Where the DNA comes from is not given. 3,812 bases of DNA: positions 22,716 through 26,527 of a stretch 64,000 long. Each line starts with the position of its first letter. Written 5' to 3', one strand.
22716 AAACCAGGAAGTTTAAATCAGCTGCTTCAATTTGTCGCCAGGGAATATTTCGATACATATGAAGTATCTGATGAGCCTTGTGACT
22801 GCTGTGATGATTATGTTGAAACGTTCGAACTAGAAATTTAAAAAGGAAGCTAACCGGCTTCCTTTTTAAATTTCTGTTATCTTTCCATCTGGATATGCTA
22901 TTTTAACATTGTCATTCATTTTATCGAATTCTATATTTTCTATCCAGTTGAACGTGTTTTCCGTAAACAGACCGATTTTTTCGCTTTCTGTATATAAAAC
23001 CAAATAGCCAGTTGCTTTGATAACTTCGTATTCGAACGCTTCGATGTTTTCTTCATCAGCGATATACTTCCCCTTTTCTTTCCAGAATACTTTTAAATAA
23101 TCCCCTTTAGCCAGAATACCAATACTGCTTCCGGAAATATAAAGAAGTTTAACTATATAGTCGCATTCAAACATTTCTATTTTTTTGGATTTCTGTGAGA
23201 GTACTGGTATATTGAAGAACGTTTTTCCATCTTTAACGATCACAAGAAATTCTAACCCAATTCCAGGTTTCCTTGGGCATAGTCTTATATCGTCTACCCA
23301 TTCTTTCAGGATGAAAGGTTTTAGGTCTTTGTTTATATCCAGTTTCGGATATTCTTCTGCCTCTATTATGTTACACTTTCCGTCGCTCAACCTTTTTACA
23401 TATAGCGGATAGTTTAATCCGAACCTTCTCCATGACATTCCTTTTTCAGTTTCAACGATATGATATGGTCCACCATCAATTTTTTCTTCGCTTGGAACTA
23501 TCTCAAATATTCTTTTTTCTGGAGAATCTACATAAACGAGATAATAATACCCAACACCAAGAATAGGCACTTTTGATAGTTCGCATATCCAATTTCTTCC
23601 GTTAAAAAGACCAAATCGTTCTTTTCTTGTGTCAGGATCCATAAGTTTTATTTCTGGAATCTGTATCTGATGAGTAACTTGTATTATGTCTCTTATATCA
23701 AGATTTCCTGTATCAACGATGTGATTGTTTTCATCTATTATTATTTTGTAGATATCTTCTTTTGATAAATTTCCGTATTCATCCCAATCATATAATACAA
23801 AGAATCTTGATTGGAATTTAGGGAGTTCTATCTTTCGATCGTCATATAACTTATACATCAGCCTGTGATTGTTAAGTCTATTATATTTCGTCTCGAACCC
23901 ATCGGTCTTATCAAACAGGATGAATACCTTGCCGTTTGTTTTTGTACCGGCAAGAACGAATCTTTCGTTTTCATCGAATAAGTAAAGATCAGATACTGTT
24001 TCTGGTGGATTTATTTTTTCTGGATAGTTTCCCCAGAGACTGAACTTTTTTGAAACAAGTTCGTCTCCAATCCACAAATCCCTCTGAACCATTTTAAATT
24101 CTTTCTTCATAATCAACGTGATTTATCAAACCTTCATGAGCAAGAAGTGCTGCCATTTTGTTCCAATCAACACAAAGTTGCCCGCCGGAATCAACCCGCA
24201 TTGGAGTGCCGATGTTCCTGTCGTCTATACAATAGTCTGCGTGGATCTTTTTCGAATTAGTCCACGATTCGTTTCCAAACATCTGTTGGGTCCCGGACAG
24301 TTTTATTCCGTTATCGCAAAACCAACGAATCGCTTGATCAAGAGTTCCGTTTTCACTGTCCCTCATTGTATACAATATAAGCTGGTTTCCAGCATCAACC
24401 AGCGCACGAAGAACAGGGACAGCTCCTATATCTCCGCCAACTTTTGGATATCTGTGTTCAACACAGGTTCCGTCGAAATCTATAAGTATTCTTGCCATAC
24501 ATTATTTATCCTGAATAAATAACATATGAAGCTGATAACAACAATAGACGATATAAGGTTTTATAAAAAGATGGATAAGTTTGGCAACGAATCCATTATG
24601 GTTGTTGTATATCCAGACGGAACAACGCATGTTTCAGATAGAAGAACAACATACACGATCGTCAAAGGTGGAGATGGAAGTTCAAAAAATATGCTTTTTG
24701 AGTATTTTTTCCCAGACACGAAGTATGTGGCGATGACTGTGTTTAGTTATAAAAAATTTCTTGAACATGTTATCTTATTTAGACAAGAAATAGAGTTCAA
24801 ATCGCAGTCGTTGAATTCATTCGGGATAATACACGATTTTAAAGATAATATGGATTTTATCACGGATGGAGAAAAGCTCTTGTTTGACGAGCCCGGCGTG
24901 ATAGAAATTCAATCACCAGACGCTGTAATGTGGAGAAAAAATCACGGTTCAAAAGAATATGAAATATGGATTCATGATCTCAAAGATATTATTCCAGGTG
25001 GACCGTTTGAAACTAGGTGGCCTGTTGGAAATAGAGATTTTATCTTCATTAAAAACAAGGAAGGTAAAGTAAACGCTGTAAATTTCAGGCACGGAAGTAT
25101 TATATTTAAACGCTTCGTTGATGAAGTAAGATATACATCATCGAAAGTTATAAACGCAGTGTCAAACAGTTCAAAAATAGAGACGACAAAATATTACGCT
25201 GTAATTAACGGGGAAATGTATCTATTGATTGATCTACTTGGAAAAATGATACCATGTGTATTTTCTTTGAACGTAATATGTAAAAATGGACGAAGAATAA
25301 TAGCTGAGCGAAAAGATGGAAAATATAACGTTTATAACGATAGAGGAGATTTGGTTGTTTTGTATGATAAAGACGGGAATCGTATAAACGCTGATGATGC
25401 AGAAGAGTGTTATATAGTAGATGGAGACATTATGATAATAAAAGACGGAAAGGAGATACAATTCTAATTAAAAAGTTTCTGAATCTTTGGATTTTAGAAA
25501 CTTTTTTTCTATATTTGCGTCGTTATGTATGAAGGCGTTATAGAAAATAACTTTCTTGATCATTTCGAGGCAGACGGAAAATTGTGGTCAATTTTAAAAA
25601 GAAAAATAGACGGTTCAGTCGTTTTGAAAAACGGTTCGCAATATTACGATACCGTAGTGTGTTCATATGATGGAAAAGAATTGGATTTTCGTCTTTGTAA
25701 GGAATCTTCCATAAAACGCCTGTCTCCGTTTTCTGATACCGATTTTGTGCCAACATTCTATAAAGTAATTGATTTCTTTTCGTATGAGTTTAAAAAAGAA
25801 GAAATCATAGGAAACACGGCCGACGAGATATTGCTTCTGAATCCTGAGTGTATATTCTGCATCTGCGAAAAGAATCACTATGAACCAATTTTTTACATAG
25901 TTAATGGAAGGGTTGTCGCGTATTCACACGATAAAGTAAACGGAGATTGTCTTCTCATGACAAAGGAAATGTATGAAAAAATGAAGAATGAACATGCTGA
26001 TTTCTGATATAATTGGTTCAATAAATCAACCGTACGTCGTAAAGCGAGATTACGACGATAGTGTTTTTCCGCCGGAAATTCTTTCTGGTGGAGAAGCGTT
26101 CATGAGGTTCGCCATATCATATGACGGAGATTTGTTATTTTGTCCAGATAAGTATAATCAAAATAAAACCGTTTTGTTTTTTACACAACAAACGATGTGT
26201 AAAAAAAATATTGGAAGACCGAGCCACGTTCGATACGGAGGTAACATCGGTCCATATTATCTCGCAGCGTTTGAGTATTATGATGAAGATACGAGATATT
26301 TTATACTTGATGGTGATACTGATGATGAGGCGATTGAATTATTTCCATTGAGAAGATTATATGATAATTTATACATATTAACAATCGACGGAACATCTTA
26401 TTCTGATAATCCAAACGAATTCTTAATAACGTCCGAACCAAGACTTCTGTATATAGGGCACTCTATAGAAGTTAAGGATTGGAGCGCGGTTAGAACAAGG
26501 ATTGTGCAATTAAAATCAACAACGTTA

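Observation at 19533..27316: Family of five large paralogous proteins sharing a (D/R)EWV(D/E) core motif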

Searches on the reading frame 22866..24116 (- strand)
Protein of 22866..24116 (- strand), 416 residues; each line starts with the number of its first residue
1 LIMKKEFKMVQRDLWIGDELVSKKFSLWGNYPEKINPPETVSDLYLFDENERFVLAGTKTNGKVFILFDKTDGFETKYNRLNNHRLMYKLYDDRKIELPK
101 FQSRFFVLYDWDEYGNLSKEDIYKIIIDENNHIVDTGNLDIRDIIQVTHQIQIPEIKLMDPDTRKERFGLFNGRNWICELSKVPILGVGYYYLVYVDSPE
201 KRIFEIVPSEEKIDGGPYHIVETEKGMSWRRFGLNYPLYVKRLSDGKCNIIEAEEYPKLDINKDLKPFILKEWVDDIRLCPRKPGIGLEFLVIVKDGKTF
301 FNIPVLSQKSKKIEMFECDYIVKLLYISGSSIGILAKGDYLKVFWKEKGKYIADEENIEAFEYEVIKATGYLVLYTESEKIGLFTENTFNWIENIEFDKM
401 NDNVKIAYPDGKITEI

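Call 4: search_protein_families(library=pfam, proteins=[window:22866-24116:-], max_evalue=10)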
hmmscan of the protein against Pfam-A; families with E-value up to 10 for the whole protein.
window:22866-24116:- (416 aa): 1 family
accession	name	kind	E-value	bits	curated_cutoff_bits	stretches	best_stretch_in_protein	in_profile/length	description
PF08266.18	Cadherin_2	-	0.1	12.9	23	1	222-295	9-82/83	Cadherin-like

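Call 5: search_protein_families(library=phrogs, proteins=[window:22866-24116:-], max_evalue=1)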
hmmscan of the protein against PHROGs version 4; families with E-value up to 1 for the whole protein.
window:22866-24116:- (416 aa): 0 families

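Call 42: search_protein_families(library=ncbifam, proteins=[window:22866-24116:-], max_evalue=1)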
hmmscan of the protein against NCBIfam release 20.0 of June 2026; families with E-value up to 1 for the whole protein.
window:22866-24116:- (416 aa): 0 families

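Call 43: search_protein_families(library=padloc, proteins=[window:22866-24116:-], max_evalue=1)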
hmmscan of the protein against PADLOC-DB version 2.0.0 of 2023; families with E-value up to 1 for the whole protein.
window:22866-24116:- (416 aa): 0 families

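Call 82: search_dna_similar(query=window:22866-24116:-, collection=phages, mode=protein, max_evalue=1, max_rows=8)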
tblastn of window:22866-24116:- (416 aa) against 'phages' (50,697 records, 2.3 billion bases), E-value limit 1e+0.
No match.

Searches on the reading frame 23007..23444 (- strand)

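Call 58: search_protein_families(library=pfam, proteins=[window:23007-23444:-], max_evalue=10)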
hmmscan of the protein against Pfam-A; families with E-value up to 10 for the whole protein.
window:23007-23444:- (146 aa): 1 family
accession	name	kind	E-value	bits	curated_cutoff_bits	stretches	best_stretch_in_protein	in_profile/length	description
PF08266.18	Cadherin_2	-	0.087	13.1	23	1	14-71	25-82/83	Cadherin-like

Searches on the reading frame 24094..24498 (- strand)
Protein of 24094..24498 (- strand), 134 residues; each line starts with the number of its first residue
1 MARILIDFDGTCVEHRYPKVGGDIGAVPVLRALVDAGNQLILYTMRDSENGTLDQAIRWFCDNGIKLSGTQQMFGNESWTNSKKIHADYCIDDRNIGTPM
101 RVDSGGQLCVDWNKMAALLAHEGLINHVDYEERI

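Call 9: search_protein_families(library=pfam, proteins=[window:24094-24498:-], max_evalue=0.01)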
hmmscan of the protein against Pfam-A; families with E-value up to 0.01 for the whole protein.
window:24094-24498:- (134 aa): 0 families

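Call 10: search_protein_families(library=phrogs, proteins=[window:24094-24498:-], max_evalue=0.001)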
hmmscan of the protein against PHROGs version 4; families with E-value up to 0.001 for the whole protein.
window:24094-24498:- (134 aa): 2 families
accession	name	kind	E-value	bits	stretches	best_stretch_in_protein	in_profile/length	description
phrog_1238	-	moron, auxiliary metabolic gene and host takeover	1.1e-26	94.3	1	2-124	23-137/155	phosphoheptose isomerase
phrog_24386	-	unknown function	1.3e-08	35.3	1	4-97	6-101/339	-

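Call 86: search_protein_families(library=pfam, proteins=[window:24094-24498:-], max_evalue=0.01)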
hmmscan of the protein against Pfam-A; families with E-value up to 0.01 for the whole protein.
window:24094-24498:- (134 aa): 0 families

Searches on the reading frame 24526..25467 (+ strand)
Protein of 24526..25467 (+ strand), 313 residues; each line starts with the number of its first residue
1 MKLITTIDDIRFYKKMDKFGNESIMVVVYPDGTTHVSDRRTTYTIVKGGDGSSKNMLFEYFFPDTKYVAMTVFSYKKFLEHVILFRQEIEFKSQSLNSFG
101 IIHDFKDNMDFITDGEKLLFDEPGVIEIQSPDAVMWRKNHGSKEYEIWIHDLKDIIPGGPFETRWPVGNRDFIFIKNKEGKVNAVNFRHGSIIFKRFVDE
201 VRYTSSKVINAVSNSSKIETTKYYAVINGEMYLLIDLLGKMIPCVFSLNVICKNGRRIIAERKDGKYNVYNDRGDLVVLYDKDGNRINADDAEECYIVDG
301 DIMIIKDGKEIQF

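Call 4: search_protein_families(library=pfam, proteins=[window:24526-25467:+], max_evalue=10)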
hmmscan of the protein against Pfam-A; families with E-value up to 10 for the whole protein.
window:24526-25467:+ (313 aa): 0 families

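Call 5: search_protein_families(library=phrogs, proteins=[window:24526-25467:+], max_evalue=1)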
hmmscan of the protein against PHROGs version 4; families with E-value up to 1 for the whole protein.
window:24526-25467:+ (313 aa): 2 families
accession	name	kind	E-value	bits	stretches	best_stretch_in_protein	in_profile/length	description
phrog_33352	-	unknown function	0.2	11.4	1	17-54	301-339/498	-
phrog_5456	-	unknown function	0.62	11.4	0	171-229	30-88/102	-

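Call 42: search_protein_families(library=ncbifam, proteins=[window:24526-25467:+], max_evalue=1)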
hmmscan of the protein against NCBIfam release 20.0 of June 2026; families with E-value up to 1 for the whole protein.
window:24526-25467:+ (313 aa): 1 family
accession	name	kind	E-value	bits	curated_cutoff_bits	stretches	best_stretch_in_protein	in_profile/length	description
NF009760.0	PRK13261.2-6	equivalog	0.01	15.4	218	0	282-312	39-69/162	urease accessory protein UreE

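Call 43: search_protein_families(library=padloc, proteins=[window:24526-25467:+], max_evalue=1)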
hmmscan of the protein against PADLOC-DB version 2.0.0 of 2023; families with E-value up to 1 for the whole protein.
window:24526-25467:+ (313 aa): 0 families

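Call 83: search_dna_similar(query=window:24526-25467:+, collection=phages, mode=protein, max_evalue=1, max_rows=8)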
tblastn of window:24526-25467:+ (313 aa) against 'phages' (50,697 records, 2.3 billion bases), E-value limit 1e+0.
Records with a match: 1; places in all: 1; records where one place covers at least 80% of the query: 0.
Best place of each record, by identity: <60% 1.
By first word of the organism name: Ochrobactrum 1.
By host as written in the record: - 1.
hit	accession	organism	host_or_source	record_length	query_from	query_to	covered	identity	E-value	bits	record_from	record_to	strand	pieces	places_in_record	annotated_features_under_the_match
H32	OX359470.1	Ochrobactrum phage ORM_20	-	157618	101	151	16%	31.4%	8e-1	37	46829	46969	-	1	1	baseplate wedge subunit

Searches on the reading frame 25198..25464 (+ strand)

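Call 58: search_protein_families(library=pfam, proteins=[window:25198-25464:+], max_evalue=10)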
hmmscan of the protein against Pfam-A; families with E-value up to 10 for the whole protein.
window:25198-25464:+ (89 aa): 1 family
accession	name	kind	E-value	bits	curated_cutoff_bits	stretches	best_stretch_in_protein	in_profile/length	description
PF05899.18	Cupin_3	-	0.25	11.5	23.5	1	62-89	20-48/74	EutQ-like cupin domain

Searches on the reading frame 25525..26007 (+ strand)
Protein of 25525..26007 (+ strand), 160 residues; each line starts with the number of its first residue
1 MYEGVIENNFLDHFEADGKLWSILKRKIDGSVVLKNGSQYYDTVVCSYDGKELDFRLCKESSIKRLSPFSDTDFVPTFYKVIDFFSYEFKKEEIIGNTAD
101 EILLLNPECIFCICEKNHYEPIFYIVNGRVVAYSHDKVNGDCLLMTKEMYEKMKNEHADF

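Call 4: search_protein_families(library=pfam, proteins=[window:25525-26007:+], max_evalue=10)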
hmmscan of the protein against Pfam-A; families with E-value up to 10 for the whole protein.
window:25525-26007:+ (160 aa): 0 families

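Call 5: search_protein_families(library=phrogs, proteins=[window:25525-26007:+], max_evalue=1)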
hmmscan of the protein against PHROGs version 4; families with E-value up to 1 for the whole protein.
window:25525-26007:+ (160 aa): 2 families
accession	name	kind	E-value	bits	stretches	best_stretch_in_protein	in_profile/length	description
phrog_14047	-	unknown function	0.052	14.8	1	56-93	32-66/69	-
phrog_35544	-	unknown function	0.1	13.7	1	24-50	33-59/64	-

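Call 42: search_protein_families(library=ncbifam, proteins=[window:25525-26007:+], max_evalue=1)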
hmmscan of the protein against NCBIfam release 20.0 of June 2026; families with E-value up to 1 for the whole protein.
window:25525-26007:+ (160 aa): 0 families

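Call 43: search_protein_families(library=padloc, proteins=[window:25525-26007:+], max_evalue=1)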
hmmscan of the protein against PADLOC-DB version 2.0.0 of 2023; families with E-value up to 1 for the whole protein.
window:25525-26007:+ (160 aa): 0 families

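Call 58: search_protein_families(library=pfam, proteins=[window:25525-26004:+], max_evalue=10)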
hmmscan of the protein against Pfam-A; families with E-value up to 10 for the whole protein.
window:25525-26004:+ (160 aa): 0 families

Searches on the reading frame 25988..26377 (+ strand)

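Call 58: search_protein_families(library=pfam, proteins=[window:25988-26377:+], max_evalue=10)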
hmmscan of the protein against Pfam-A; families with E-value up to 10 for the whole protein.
window:25988-26377:+ (130 aa): 1 family
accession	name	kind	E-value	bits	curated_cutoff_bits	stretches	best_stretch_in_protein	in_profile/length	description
PF24254.1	DUF7455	-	0.039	13.9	27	1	36-63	13-40/54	Domain of unknown function (DUF7455)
